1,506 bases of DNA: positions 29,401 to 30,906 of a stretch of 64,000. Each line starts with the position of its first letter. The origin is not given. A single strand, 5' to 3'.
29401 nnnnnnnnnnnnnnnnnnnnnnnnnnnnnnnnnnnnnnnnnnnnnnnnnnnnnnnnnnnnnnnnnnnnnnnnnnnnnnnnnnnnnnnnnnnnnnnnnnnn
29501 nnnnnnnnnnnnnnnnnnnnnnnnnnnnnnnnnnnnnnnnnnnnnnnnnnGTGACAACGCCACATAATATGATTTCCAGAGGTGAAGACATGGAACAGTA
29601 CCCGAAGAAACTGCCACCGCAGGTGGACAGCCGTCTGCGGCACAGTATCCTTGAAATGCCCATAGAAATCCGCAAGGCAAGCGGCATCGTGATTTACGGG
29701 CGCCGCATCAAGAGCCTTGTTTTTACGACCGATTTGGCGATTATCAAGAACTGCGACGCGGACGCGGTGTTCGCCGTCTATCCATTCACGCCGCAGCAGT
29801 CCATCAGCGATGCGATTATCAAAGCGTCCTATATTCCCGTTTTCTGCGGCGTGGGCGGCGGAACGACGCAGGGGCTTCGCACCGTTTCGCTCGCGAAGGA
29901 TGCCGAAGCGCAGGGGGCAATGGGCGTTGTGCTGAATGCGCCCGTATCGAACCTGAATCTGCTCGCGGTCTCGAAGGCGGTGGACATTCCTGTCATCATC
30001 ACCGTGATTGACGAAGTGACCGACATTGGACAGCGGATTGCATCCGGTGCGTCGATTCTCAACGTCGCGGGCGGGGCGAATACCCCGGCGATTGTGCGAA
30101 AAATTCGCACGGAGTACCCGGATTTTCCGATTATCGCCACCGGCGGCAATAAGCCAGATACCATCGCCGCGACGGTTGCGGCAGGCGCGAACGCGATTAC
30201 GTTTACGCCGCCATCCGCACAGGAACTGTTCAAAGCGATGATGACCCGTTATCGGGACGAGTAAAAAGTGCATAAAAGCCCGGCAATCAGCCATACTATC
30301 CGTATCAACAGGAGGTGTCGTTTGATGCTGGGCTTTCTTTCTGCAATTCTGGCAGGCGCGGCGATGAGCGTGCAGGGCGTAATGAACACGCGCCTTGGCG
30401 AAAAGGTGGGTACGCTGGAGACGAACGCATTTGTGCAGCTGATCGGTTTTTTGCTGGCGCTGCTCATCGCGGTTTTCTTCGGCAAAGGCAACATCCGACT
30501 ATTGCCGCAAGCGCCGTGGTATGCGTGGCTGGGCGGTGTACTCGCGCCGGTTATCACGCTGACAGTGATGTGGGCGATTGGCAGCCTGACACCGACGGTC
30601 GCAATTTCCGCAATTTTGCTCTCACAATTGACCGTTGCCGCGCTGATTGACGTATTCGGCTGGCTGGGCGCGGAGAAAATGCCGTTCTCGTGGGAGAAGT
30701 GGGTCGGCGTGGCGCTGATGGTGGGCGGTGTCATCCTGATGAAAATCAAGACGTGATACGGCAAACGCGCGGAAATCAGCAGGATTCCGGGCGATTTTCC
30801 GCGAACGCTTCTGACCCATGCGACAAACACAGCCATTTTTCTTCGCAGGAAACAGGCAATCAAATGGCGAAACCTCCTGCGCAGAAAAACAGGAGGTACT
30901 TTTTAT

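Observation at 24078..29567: Small alarmone synthetase translationally coupled to a two-component system and a MacAB-type efflux pump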

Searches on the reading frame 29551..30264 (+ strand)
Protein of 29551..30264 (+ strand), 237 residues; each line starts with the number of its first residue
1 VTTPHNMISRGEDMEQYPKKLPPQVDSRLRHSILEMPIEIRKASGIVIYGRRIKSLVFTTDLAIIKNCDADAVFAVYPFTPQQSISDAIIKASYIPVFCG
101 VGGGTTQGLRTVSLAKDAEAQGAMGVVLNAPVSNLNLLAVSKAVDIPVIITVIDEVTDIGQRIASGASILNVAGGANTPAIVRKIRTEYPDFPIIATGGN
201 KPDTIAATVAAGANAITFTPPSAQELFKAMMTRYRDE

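Call 3: search_protein_families(library=pfam, proteins=[window:29551-30264:+])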
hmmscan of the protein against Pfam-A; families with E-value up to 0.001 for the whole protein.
window:29551-30264:+ (237 aa): 0 families

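Call 4: search_protein_families(library=ncbifam, proteins=[window:29551-30264:+])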
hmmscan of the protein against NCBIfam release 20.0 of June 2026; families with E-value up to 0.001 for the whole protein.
window:29551-30264:+ (237 aa): 3 families
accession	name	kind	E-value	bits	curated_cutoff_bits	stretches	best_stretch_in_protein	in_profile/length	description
NF005119.0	PRK06552.1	subfamily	1.2e-05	24.9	238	1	115-217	81-181/213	bifunctional 2-keto-4-hydroxyglutarate aldolase/2-keto-3-deoxy-6-phosphogluconate aldolase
NF005673.0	PRK07455.1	equivalog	2.9e-05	23.3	232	1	99-218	65-180/213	bifunctional 4-hydroxy-2-oxoglutarate aldolase/2-dehydro-3-deoxy-phosphogluconate aldolase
NF002958.0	PRK03620.1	subfamily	0.00095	18.1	278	0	31-127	12-109/307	5-dehydro-4-deoxyglucarate dehydratase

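Call 33: search_solved_structures(query=window:29590-30264:+, max_evalue=1)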
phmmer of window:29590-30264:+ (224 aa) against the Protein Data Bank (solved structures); distinct sequences matched with E-value up to 1: 15.
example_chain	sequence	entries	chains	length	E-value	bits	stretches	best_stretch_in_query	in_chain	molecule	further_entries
1h1y_A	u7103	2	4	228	0.021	17.7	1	169-204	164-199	D-RIBULOSE-5-PHOSPHATE 3-EPIMERASE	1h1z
1w0m_A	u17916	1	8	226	0.11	15.4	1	91-159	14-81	TRIOSEPHOSPHATE ISOMERASE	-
1vrd_A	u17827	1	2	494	0.14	15.1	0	159-204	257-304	inosine-5'-monophosphate dehydrogenase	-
7y7a_R7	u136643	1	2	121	0.14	15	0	148-212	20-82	PsaR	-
3qc3_A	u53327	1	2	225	0.2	14.5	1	169-204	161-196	D-ribulose-5-phosphate-3-epimerase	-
3ovp_A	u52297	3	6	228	0.21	14.5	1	169-204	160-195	Ribulose-phosphate 3-epimerase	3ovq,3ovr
9ubr_A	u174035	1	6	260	0.26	14.2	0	144-218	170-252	PrAC-5350A,2-dehydro-3-deoxyphosphogluconate aldolase/4-hydroxy-2-oxoglutarate aldolase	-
3si9_A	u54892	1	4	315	0.41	13.5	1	79-141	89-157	Dihydrodipicolinate synthase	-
6ifh_A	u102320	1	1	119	0.53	13.1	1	142-218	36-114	Sporulation initiation phosphotransferase F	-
4ads_A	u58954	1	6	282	0.7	12.8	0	89-135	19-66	PYRIDOXINE BIOSYNTHETIC ENZYME PDX1 HOMOLOGUE, PUTATIVE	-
3wgj_A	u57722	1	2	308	0.75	12.7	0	69-118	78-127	Cell division protein FtsZ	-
4adt_A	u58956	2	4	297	0.81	12.5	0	89-135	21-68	PYRIDOXINE BIOSYNTHETIC ENZYME PDX1 HOMOLOGUE, PUTATIVE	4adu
3pb0_A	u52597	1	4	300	0.93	12.4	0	81-121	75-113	Dihydrodipicolinate synthase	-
8yk7_A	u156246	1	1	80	0.95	12.3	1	138-200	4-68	YSIRK signal domain/LPXTG anchor domain surface protein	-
3pb2_A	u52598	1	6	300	0.98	12.3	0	81-121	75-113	Dihydrodipicolinate synthase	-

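Call 66: find_homologous_proteins(query=window:29590-30264:+, max_evalue=0.00001)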
Query window:29590-30264:+ (224 aa): 7246 proteins with E <= 0.00001 among 8000 candidates; the best 120 are listed.
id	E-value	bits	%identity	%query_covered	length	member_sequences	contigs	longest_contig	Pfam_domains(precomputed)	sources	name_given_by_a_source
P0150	1.4e-126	438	90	100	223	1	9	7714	-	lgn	-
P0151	7.6e-126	436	89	100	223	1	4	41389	-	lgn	-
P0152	7.8e-126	436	89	100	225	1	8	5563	-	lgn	-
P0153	2.6e-125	434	94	100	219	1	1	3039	-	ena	-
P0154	9.7e-125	432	88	100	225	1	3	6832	-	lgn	-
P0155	8.3e-124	429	88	100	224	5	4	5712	-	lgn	-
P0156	2.8e-123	427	90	100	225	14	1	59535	-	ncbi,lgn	-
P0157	2.7e-118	411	90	100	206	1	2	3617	-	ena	-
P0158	2.3e-117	408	99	87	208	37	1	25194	-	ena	-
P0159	9.7e-116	403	83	100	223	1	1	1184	-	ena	-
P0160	2.6e-115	401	83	100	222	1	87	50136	-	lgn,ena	-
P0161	3.8e-115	401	83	100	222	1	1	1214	-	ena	-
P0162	7.3e-115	400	81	99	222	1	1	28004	-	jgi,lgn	-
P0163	9.6e-115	399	83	100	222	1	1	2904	-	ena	-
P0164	1.3e-114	399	83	100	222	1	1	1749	-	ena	-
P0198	1.0e-112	393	81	100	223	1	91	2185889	-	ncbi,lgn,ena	-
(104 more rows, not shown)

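Call 67: find_encoding_contigs(protein=P0198, flank=5000, max_places=2)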
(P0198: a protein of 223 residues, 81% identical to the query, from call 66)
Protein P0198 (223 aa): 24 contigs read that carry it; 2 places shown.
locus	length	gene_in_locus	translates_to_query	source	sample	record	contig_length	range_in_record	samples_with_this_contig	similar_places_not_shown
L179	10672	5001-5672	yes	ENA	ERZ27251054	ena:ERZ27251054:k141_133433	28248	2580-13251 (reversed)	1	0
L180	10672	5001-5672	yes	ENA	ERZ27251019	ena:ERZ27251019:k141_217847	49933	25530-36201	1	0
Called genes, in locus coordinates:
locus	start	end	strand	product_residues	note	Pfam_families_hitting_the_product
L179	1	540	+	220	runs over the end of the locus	PF00657:Lipase_GDSL, PF13472:Lipase_GDSL_2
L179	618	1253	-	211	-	PF04854:DUF624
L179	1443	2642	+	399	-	PF07221:GlcNAc_2-epim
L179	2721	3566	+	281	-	PF01418:HTH_6, PF01380:SIS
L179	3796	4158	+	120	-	PF03788:LrgA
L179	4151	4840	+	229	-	PF04172:LrgB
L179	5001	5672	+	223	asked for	-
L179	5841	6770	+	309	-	PF01545:Cation_efflux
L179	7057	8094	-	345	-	PF18948:DUF5692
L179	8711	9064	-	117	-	PF01155:HypA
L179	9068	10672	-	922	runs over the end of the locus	PF12838:Fer4_7 (faint), PF00037:Fer4 (faint), PF14691:Fer4_20, PF00070:Pyr_redox (faint), PF01266:DAO (weak), PF07992:Pyr_redox_2, PF13450:NAD_binding_8, PF12837:Fer4_6 (weak), +1 more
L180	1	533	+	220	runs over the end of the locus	PF00657:Lipase_GDSL, PF13472:Lipase_GDSL_2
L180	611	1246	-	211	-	PF04854:DUF624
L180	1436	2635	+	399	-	PF07221:GlcNAc_2-epim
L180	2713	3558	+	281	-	PF01418:HTH_6, PF01380:SIS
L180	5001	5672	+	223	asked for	-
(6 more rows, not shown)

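Call 77: predict_structure(alignment_id=A3)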
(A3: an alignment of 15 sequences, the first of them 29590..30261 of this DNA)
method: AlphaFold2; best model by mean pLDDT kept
length: 224 residues; sequences in the alignment: 15
mean_pLDDT: 59.0   pTM: 0.59
mean pLDDT of the five models: 59.0, 56.0, 55.6, 54.6, 51.5
residues with pLDDT >= 90: 8; 70-90: 72; 50-70: 62; < 50: 82
segments of 3 or more residues with pLDDT < 50: 1-24, 27-83
pLDDT, mean of each block of 10 residues (from residue 1): 38 30 46 27 27 27 42 43 55 69 68 69 87 80 87 83 85 85 65 72 57 59 54
secondary structure, 60 per line:
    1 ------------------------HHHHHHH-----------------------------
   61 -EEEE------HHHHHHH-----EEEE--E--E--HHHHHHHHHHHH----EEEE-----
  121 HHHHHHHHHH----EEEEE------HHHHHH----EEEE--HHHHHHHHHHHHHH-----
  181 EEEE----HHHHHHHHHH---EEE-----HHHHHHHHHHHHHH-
elements in order: H25-31 E62-65 H72-78 E84-87 H96-107 E112-115 H121-130 E135-139 H146-151 E156-159 H162-175 E181-184 H189-198 E202-204 H210-223

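Call 79: fold_search(model_id=the predicted structure, library=pdb)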
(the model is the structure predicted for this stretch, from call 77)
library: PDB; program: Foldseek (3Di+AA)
matches with E <= 10: 1920; with E <= 0.001: 503
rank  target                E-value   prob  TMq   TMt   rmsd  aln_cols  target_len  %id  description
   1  4mg4_G                2.5e-06  1.00  0.48  0.43   5.1       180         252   19  Crystal structure of a putative phosphonomutase from Burkholderia cenocepacia J2315 (released 2013-09-25)
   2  5c55_A                2.6e-06  1.00  0.46  0.35   3.1       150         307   19  Crystal structure of the Y138F mutant of C.glutamicum N-acetylneuraminic acid lyase in complex with pyruvate (released 2016-06-22)
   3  4mg4_C                3.2e-06  1.00  0.47  0.42   5.2       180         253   19  Crystal structure of a putative phosphonomutase from Burkholderia cenocepacia J2315 (released 2013-09-25)
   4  4mg4_A                3.4e-06  1.00  0.48  0.44   5.8       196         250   19  Crystal structure of a putative phosphonomutase from Burkholderia cenocepacia J2315 (released 2013-09-25)
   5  4mg4_B                4.1e-06  1.00  0.48  0.43   5.3       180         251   19  Crystal structure of a putative phosphonomutase from Burkholderia cenocepacia J2315 (released 2013-09-25)
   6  5c55_B                4.4e-06  1.00  0.50  0.37   3.3       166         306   19  Crystal structure of the Y138F mutant of C.glutamicum N-acetylneuraminic acid lyase in complex with pyruvate (released 2016-06-22)
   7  5c54_D                4.4e-06  1.00  0.50  0.37   3.3       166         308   20  Crystal structure of a novel N-acetylneuraminic acid lyase from Corynebacterium glutamicum (released 2016-06-22)
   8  4mg4_H                4.4e-06  1.00  0.49  0.46   4.9       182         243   18  Crystal structure of a putative phosphonomutase from Burkholderia cenocepacia J2315 (released 2013-09-25)
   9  2nli_B                4.7e-06  1.00  0.51  0.37   3.5       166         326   15  Crystal Structure of the complex between L-lactate oxidase and a substrate analogue at 1.59 angstrom resolution (released 2007-10-23)
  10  6a4g                  5.0e-06  1.00  0.50  0.37   8.8       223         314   16  Mandelate oxidase mutant-Y128F with the monooxide FMN adduct (released 2019-06-19)
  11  4mg4_D                6.9e-06  1.00  0.49  0.45   5.1       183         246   18  Crystal structure of a putative phosphonomutase from Burkholderia cenocepacia J2315 (released 2013-09-25)
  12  4mg4_F                8.4e-06  1.00  0.50  0.45   4.9       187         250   18  Crystal structure of a putative phosphonomutase from Burkholderia cenocepacia J2315 (released 2013-09-25)
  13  6ai7                  8.9e-06  1.00  0.51  0.36  10.1       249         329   16  Mandelate oxidase mutant-Y128F with the C4a-OH-FMN adduct (released 2019-08-28)
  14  5c54_G                1.0e-05  1.00  0.49  0.37   3.5       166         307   20  Crystal structure of a novel N-acetylneuraminic acid lyase from Corynebacterium glutamicum (released 2016-06-22)
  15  6a4h                  1.1e-05  1.00  0.52  0.37   8.5       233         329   15  Mandelate oxidase mutant-Y128F with the peroxide FMN adduct (released 2019-06-19)
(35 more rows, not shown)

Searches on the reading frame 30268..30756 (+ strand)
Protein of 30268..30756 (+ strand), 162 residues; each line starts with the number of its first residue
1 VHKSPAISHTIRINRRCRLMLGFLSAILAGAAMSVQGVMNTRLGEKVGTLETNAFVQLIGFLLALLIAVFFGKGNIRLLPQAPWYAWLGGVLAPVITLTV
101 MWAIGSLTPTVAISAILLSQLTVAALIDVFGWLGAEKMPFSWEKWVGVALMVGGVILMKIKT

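Call 3: search_protein_families(library=pfam, proteins=[window:30268-30756:+])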
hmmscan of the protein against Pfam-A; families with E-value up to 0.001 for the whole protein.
window:30268-30756:+ (162 aa): 2 families
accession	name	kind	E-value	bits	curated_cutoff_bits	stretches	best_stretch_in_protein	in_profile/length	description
PF04657.19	DMT_YdcZ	-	5e-34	118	24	1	22-157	2-140/140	Putative inner membrane exporter, YdcZ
PF00892.27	EamA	-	1.5e-06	28.9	28.2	1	21-158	2-133/135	EamA-like transporter family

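Call 4: search_protein_families(library=ncbifam, proteins=[window:30268-30756:+])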
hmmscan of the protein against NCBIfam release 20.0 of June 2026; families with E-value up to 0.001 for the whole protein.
window:30268-30756:+ (162 aa): 0 families
